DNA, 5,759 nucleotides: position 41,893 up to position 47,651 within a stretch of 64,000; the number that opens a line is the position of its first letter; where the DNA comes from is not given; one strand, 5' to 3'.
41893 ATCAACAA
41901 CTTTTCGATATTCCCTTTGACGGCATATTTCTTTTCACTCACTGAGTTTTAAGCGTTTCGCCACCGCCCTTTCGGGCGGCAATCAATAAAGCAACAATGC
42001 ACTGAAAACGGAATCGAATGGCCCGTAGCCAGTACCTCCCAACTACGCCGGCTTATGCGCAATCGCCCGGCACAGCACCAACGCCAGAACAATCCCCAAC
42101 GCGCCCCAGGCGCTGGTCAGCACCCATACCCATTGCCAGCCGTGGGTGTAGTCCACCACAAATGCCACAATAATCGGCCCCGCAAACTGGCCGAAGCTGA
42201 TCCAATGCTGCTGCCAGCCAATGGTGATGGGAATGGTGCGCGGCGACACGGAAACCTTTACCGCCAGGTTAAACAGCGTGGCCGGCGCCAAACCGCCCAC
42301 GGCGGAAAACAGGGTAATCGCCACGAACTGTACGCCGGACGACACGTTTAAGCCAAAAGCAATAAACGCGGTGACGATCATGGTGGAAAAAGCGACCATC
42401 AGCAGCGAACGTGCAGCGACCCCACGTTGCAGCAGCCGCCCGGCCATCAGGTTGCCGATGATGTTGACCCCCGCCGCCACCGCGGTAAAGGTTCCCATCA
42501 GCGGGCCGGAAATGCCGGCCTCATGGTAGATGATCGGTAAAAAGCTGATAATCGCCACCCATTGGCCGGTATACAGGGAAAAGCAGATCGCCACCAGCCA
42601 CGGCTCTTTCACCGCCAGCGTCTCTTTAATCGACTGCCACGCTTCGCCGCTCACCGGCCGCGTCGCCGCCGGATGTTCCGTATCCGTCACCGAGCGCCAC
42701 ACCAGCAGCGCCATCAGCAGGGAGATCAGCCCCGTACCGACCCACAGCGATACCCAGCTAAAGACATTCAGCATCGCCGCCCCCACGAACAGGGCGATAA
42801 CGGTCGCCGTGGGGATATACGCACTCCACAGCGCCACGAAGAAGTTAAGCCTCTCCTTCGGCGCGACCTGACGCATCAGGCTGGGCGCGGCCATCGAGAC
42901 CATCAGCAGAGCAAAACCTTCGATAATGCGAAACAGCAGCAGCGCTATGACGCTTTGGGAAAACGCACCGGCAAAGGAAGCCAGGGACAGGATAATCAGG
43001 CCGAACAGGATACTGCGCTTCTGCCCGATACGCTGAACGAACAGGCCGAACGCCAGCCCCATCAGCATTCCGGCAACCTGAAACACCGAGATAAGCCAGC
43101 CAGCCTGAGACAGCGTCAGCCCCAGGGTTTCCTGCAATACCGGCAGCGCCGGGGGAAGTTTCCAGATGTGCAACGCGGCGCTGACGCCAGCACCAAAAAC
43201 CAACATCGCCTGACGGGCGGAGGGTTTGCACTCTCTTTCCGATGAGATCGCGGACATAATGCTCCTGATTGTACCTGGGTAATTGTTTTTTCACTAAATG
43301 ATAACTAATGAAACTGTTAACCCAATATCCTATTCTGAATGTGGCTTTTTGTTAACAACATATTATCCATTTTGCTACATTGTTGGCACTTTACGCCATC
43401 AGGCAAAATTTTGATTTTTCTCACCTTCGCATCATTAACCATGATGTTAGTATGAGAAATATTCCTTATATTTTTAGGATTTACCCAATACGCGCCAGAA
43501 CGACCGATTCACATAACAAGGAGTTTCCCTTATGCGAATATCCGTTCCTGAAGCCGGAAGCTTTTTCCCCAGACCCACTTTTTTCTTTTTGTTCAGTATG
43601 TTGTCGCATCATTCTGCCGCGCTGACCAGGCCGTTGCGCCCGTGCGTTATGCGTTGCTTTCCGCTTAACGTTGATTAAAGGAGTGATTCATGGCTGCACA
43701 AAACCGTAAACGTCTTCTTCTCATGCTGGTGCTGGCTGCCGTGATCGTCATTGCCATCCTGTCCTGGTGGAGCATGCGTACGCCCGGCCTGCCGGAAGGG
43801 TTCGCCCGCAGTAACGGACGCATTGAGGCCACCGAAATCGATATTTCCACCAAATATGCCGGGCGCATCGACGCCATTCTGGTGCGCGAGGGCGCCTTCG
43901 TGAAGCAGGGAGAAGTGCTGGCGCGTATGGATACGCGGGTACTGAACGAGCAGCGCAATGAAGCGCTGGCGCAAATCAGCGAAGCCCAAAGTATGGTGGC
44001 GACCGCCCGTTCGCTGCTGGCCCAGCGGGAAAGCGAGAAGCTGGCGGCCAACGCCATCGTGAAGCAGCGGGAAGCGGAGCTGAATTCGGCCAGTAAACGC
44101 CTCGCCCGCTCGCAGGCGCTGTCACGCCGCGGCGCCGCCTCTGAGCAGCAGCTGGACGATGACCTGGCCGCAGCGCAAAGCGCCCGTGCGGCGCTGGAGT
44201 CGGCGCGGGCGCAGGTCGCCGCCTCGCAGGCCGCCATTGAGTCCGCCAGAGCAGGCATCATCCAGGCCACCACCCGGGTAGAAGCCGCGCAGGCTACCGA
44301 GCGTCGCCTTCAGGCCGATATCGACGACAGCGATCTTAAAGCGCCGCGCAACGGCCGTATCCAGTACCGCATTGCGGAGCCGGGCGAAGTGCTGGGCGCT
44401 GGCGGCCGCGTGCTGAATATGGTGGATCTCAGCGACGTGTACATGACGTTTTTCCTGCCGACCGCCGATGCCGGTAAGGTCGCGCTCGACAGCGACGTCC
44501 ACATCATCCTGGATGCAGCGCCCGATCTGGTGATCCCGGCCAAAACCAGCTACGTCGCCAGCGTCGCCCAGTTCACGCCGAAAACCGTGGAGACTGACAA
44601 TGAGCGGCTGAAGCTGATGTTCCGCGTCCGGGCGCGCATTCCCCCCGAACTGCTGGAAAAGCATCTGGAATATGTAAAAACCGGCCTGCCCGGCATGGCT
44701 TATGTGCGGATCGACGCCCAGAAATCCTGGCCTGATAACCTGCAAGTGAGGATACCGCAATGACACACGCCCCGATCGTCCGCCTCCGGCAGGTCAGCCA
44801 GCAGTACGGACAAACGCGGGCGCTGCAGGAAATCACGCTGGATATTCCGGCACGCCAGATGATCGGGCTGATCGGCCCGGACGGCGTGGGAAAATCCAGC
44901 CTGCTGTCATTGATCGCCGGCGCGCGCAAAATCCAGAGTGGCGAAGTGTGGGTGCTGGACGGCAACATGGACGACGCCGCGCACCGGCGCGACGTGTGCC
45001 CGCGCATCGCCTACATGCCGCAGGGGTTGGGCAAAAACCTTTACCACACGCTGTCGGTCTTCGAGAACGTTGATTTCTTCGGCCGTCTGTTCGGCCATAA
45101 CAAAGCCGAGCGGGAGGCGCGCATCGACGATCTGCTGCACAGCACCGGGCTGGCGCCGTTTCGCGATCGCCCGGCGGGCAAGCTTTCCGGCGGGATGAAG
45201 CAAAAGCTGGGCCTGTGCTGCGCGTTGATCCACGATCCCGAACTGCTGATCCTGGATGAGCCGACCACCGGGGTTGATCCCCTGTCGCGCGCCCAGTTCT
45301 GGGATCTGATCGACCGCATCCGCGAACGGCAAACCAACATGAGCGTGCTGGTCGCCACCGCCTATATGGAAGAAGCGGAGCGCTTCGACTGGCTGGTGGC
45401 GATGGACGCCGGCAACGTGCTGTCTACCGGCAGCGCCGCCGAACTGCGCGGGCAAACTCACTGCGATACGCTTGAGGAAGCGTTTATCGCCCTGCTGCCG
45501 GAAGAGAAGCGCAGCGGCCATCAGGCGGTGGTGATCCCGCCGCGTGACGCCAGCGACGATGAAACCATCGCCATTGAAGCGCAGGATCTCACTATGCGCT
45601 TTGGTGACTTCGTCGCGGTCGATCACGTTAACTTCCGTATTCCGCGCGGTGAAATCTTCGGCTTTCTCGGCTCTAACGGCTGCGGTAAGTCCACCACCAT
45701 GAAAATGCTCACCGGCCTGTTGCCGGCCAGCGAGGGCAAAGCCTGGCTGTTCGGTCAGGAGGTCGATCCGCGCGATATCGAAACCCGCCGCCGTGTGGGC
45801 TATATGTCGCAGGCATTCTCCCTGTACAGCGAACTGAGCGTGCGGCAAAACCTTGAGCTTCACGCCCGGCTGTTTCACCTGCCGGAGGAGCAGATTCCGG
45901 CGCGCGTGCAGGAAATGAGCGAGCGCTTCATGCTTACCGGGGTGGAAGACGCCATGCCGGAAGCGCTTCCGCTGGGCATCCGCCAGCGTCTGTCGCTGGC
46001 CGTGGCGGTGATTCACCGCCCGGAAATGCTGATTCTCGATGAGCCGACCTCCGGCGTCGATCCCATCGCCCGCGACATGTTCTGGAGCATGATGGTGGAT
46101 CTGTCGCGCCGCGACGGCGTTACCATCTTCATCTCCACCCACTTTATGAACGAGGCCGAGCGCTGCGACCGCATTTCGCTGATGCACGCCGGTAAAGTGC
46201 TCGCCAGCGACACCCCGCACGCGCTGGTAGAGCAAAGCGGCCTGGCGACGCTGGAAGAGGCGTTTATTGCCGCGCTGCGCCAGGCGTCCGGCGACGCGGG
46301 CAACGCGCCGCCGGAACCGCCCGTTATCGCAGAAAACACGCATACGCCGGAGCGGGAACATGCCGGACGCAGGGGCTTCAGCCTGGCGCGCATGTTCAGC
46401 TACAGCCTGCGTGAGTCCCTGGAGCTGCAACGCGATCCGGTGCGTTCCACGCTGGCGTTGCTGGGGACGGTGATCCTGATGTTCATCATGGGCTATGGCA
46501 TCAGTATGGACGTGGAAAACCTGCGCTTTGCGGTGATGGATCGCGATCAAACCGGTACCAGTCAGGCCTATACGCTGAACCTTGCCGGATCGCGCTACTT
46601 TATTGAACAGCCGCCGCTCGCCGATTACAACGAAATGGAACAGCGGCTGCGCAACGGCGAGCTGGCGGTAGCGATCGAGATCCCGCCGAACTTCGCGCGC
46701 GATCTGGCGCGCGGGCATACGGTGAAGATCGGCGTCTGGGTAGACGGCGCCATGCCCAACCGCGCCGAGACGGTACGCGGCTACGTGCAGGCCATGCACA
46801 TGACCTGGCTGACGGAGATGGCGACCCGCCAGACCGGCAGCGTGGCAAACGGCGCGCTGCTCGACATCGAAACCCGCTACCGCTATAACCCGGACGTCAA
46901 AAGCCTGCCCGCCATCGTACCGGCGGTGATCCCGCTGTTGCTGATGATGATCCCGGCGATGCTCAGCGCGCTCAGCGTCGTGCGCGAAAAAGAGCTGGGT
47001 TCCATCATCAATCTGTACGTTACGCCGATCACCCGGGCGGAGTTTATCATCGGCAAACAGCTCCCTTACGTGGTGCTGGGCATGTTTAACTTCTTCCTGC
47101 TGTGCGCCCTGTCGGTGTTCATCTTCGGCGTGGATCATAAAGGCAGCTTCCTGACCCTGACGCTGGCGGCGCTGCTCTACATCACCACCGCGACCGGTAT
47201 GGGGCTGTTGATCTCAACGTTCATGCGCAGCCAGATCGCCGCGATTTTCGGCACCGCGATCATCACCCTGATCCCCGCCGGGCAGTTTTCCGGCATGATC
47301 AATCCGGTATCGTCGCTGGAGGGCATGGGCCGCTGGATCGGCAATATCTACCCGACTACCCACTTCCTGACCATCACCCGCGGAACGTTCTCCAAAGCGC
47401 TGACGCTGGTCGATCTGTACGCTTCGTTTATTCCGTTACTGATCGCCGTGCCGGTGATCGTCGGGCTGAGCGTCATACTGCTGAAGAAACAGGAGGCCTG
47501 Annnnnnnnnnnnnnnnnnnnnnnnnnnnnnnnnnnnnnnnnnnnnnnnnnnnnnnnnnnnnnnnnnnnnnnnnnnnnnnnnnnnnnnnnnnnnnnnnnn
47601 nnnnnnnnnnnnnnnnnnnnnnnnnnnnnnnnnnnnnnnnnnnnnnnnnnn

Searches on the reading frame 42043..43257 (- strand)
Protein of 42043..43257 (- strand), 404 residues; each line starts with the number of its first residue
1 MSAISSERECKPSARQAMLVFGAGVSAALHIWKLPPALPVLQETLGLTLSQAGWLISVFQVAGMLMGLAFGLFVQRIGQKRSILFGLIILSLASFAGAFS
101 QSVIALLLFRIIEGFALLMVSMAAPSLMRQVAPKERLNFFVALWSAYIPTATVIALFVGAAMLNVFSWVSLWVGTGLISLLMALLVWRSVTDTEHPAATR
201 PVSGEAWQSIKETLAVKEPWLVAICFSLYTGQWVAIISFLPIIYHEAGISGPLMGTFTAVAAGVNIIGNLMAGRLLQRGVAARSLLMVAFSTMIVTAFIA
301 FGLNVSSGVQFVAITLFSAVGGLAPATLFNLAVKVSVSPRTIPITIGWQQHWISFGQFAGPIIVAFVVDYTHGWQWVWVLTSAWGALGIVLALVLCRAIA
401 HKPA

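Call 7: search_protein_families(library=pfam, proteins=[window:42043-43257:-], max_evalue=0.01)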
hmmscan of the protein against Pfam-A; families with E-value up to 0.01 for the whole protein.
window:42043-43257:- (404 aa): 4 families
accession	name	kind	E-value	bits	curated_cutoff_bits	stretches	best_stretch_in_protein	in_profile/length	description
PF07690.21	MFS_1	-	4.4e-39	134.8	33.4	1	21-335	2-322/347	Major Facilitator Superfamily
PF00083.30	Sugar_tr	-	2.4e-10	40.3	22.3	1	49-186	45-188/452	Sugar (and other) transporter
PF06779.20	MFS_4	-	2.5e-07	30.8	26.3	1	34-392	12-363/364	Uncharacterised MFS-type transporter YbfB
PF03209.21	PUCC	-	0.00062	19.3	21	1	43-169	236-366/401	PUCC protein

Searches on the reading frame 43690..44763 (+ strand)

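Call 7: search_protein_families(library=pfam, proteins=[window:43690-44763:+], max_evalue=0.01)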
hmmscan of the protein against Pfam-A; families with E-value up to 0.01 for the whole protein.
window:43690-44763:+ (357 aa): 5 families
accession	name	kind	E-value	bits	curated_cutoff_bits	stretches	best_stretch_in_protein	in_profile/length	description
PF13437.12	HlyD_3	-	1.3e-13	52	22.2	1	216-319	2-95/106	HlyD family secretion protein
PF16576.10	HlyD_D23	-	6.7e-13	48.9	30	1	47-300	17-195/214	Barrel-sandwich domain of CusB or HlyD membrane-fusion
PF00529.27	CusB_dom_1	-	1e-07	32.5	26.5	1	109-340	12-88/89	Cation efflux system protein CusB domain 1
PF13533.13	Biotin_lipoyl_2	-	6.7e-06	26.3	29.8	1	52-81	3-32/32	Biotin-lipoyl like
PF00364.28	Biotin_lipoyl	-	0.0034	17.6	22.1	0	49-80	42-73/73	Biotin-requiring enzyme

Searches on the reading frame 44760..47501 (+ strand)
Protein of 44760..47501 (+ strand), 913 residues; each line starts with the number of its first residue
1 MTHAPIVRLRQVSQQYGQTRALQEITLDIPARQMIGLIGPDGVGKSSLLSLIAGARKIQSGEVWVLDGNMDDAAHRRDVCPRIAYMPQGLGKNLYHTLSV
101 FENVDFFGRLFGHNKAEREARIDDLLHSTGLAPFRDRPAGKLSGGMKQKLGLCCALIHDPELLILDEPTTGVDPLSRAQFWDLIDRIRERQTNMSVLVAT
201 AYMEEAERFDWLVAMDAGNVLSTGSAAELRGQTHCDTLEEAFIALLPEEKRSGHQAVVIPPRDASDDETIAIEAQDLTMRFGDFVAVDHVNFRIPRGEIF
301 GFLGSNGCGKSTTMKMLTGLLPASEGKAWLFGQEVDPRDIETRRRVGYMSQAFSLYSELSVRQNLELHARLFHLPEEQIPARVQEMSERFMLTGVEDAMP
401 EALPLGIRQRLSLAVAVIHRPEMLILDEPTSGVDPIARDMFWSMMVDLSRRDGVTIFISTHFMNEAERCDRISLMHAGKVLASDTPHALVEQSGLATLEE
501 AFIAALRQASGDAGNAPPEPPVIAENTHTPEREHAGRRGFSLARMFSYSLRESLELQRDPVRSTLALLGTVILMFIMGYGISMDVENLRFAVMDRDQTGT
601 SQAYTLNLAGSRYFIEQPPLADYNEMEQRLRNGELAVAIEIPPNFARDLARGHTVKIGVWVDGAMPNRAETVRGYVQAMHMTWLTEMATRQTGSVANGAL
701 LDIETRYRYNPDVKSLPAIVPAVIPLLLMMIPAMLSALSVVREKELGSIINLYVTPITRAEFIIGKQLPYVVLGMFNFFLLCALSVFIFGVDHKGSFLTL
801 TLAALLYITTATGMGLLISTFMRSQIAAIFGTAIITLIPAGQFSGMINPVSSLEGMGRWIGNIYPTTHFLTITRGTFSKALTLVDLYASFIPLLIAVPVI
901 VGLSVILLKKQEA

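Call 7: search_protein_families(library=pfam, proteins=[window:44760-47501:+], max_evalue=0.01)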
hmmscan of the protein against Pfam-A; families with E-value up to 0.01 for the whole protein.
window:44760-47501:+ (913 aa): 15 families
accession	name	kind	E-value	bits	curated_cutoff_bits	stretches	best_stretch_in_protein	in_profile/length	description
PF00005.33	ABC_tran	-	4.3e-60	202.7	25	2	22-170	1-137/137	ABC transporter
PF12698.13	ABC2_membrane_3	-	1.2e-39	136.9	31.6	1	571-905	16-346/347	ABC-2 family transporter protein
PF01061.29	ABC2_membrane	-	3.3e-17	63.2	26.9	1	725-876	57-209/211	ABC-2 type transporter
PF13304.12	AAA_21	-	2.8e-15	57.6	27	1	136-193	232-290/304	AAA domain, putative AbiEii toxin, Type IV TA system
PF12679.13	ABC2_membrane_2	-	1.1e-11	45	27.2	1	626-909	72-279/283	ABC-2 family transporter protein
PF03193.22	RsgA_GTPase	-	7e-05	23.2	30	0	20-63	95-137/174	RsgA GTPase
PF13555.12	AAA_29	-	0.00037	20.6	27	0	26-49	16-39/61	P-loop containing region of AAA domain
PF12730.13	ABC2_membrane_4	-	0.00096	19.6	27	1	724-833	56-165/179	ABC-2 family transporter protein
PF13191.12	AAA_16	-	0.0036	18.2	32.6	0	33-113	25-85/167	AAA ATPase domain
PF13476.12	AAA_23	-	0.0039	18.3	27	0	290-318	15-40/201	AAA domain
PF13401.12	AAA_22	-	0.0041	17.9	27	0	32-59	5-32/130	AAA domain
PF01926.29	MMR_HSR1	-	0.0058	17.2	21.9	0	35-58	2-25/113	50S ribosome-binding GTPase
PF02463.25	SMC_N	-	0.0059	16.5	40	0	31-52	23-44/220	RecF/RecN/SMC N terminal domain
PF13175.12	AAA_15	-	0.0081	16.2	32.1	0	20-52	12-43/374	AAA ATPase domain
PF13558.12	SbcC_Walker_B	-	0.0093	16.6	27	0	405-440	48-83/90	SbcC/RAD50-like, Walker B motif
